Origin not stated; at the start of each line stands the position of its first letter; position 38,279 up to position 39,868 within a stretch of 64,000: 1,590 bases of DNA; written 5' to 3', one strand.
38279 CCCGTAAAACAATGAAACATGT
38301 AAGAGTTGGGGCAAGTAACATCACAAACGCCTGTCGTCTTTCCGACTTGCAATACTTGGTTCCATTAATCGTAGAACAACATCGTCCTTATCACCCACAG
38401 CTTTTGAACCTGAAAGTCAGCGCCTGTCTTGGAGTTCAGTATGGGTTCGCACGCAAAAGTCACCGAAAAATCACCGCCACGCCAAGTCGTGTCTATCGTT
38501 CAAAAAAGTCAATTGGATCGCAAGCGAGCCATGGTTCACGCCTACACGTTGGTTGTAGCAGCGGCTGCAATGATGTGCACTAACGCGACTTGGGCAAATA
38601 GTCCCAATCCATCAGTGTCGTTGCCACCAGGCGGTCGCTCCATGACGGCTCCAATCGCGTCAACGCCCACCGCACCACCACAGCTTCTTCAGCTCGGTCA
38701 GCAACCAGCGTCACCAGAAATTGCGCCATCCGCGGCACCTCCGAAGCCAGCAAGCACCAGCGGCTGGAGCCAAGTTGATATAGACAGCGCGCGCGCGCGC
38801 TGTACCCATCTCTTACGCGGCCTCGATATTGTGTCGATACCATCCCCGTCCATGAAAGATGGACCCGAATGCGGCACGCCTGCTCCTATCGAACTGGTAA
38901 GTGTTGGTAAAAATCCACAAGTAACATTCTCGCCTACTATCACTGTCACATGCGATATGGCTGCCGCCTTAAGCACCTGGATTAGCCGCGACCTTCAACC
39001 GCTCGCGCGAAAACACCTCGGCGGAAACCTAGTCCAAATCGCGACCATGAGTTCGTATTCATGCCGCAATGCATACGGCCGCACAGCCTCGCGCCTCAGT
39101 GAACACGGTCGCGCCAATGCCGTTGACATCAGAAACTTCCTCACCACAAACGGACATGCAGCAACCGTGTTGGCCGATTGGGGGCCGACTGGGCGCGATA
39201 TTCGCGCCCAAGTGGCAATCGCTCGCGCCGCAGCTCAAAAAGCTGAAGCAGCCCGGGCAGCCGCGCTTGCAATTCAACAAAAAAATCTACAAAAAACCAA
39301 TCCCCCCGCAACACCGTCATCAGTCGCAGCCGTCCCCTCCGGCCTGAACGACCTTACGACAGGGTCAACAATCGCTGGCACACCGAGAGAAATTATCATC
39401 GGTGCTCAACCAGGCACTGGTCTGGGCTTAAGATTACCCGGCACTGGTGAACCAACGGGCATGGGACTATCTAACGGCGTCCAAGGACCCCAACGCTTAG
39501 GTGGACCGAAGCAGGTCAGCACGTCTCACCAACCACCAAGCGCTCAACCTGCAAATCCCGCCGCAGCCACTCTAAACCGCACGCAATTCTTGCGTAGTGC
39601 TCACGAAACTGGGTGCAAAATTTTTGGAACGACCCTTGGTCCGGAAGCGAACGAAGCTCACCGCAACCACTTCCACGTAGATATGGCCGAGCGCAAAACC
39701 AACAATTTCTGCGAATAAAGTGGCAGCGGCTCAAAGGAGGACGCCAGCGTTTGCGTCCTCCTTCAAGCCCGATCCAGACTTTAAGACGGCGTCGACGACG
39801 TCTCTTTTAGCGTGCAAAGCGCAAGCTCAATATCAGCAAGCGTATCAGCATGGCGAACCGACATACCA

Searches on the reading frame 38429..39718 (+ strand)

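Call 67: search_protein_families(library=pfam, proteins=[window:38429-39718:+], max_evalue=0.001)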
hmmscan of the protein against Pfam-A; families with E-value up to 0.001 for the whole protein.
window:38429-39718:+ (429 aa): 1 family
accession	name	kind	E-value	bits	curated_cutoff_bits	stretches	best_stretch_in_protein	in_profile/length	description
PF06904.17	Extensin-like_C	-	1.8e-47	162.2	25.4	2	124-268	2-142/176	Extensin-like protein C-terminus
